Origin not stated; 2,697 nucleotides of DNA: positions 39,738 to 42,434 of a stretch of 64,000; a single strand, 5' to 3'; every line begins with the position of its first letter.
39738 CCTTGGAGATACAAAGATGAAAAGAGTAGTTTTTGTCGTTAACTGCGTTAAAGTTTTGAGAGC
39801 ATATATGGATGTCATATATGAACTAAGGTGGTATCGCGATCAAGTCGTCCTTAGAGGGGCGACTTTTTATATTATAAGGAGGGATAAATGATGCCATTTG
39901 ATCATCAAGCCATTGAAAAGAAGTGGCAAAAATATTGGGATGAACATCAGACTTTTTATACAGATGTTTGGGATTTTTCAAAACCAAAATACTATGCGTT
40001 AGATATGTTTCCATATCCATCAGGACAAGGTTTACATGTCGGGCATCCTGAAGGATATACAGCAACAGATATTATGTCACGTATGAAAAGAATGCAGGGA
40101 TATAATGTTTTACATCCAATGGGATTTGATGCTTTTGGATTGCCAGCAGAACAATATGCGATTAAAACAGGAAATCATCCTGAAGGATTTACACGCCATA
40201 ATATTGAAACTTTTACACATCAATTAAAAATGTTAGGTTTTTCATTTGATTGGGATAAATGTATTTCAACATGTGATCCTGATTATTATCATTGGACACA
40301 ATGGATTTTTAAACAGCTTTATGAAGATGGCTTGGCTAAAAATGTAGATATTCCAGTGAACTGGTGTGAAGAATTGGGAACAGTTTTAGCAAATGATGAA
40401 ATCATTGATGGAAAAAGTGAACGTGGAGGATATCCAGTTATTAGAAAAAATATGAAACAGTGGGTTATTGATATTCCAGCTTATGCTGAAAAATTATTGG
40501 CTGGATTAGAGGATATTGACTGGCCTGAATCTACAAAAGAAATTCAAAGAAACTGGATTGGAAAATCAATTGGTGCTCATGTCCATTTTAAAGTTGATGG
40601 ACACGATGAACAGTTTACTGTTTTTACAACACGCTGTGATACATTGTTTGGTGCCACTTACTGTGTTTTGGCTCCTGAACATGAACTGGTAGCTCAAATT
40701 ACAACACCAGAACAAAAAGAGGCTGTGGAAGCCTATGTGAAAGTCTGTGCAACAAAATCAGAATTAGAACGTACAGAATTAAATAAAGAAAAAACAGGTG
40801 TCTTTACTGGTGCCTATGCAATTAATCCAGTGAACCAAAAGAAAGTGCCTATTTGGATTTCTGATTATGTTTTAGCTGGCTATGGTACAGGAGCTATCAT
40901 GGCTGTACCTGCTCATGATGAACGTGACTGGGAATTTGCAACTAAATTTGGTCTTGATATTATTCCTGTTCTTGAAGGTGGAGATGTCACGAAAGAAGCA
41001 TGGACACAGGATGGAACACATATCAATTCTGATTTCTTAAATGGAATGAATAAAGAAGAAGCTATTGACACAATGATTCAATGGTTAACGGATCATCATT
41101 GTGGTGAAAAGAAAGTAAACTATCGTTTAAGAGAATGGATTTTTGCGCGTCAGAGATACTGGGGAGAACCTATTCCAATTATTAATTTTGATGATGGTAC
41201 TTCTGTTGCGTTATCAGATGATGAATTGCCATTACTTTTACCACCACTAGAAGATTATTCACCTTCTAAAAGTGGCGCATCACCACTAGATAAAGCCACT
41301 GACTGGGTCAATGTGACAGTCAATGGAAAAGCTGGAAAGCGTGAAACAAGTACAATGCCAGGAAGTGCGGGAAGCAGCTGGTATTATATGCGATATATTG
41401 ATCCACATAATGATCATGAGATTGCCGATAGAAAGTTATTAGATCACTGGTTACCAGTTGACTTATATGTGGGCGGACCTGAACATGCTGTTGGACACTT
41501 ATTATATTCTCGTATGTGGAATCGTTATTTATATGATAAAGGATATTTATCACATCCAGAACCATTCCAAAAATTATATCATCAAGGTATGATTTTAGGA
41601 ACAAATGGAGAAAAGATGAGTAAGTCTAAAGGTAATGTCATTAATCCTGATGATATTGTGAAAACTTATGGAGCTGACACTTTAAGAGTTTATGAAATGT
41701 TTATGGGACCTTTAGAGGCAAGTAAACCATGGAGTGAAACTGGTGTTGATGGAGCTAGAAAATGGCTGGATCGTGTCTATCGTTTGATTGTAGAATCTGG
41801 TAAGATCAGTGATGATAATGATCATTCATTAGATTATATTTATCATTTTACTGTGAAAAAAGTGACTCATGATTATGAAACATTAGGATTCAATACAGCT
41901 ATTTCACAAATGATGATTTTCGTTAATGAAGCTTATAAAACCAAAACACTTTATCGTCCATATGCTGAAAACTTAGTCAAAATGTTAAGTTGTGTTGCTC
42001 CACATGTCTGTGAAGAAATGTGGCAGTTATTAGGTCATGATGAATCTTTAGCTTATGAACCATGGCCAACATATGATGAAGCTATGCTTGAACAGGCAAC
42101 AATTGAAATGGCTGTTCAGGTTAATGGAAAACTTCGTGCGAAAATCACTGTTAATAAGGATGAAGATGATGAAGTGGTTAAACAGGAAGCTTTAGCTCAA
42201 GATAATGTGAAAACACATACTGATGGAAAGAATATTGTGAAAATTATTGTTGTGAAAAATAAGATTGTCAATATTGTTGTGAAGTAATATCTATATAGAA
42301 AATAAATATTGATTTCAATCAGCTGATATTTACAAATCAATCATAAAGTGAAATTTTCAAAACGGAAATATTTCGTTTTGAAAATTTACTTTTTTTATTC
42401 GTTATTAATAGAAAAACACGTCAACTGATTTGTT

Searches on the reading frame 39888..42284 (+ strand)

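Call 79: search_protein_families(library=pfam, proteins=[window:39888-42284:+], max_evalue=0.00001)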
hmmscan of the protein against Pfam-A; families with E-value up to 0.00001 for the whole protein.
window:39888-42284:+ (799 aa): 5 families
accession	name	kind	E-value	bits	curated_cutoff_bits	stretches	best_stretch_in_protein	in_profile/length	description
PF13603.12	tRNA-synt_1_2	-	1.1e-67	227.6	25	1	221-400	1-184/185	Leucyl-tRNA synthetase, editing domain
PF00133.28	tRNA-synt_1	-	1.3e-43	149.7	22.7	2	12-224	1-225/414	tRNA synthetases class I (I, L, M and V)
PF09334.17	tRNA-synt_1g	-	5.8e-26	91.6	20.1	1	41-172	7-135/391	tRNA synthetases class I (M)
PF08264.19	Anticodon_1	-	2.3e-21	76.7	25.1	1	652-764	8-147/148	Anticodon-binding domain of tRNA ligase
PF01406.26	tRNA-synt_1e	-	2.1e-06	27.8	27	0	560-602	238-279/301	tRNA synthetases class I (C) catalytic domain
